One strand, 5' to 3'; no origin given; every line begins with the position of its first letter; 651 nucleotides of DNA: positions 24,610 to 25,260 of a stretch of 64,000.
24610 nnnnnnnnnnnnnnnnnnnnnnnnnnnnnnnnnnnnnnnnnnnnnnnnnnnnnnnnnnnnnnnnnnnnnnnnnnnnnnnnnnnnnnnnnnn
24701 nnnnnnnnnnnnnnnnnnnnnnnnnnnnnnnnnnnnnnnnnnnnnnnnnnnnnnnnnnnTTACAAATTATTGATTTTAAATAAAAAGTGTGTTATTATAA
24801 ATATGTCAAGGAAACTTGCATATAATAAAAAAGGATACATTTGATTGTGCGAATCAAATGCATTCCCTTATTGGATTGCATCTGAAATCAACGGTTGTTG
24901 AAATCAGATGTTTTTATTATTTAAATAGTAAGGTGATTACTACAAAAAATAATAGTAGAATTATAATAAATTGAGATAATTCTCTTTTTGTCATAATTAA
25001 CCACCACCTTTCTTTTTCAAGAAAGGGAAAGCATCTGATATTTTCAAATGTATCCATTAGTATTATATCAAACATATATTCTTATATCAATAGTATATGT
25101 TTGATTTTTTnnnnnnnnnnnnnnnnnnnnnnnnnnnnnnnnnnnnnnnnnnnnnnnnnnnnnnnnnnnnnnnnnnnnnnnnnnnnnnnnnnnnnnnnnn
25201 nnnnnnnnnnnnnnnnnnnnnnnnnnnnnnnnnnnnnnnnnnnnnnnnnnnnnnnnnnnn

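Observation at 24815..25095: Module copy 3: diverged sequence with compensatory covariation, plus a toxin-mRNA 5'/3' fold-back shared by all three copies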

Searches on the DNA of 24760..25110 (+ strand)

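Call 19: search_rna_families(source=window, start=24780, end=25110, threshold=evalue, max_evalue=10)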
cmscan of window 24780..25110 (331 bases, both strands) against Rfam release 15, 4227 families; matches with E-value up to 10: 10.
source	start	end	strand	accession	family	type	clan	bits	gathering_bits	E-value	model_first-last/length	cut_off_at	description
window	24823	24920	+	RF04182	GibS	Gene; sRNA;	-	24.9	115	0.17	29-142/142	no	GibS sRNA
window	24942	25017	-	RF03623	mir-1252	Gene; miRNA;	-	20.3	70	0.54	1-65/65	no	mir-1252 microRNA precursor family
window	24931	25006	-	RF00577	SNORD72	Gene; snRNA; snoRNA; CD-box;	-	17.5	43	6.4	1-80/80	no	Small nucleolar RNA SNORD72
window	25070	25101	+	RF04031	mir-2686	Gene; miRNA;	-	15.4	90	2.7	18-50/68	no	mir-2686 microRNA precursor family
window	25044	25088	-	RF00205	snoR41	Gene; snRNA; snoRNA; CD-box;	CL00068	14.8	40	9.2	46-89/97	no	Small nucleolar RNA R41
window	25084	25110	+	RF00672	mir-190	Gene; miRNA;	CL00089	14.4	48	6.6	1-27/78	3'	mir-190 microRNA precursor family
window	24993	25077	-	RF01761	wcaG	Cis-reg;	-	13.9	42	3.5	1-98/98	no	wcaG RNA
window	24879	24935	+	RF01091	PK-SPCSV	Cis-reg;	-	13.7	36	9.5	1-61/61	no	3'-terminal pseudoknot in SPCSV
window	24945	25026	+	RF02763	IsrM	Gene; sRNA;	-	10.6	376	0.81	114-204/329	no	IsrM sRNA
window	24788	24829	+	RF02350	psRNA6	Gene; sRNA;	-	9.1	60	2.8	1-333/333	no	Nitrosomonas sRNA psRNA6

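Call 69: search_dna_similar(query=window:24760-25110:+, collection=phages, mode=distant, max_rows=10)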
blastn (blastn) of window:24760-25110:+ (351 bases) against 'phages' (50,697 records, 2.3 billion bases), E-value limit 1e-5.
No match.
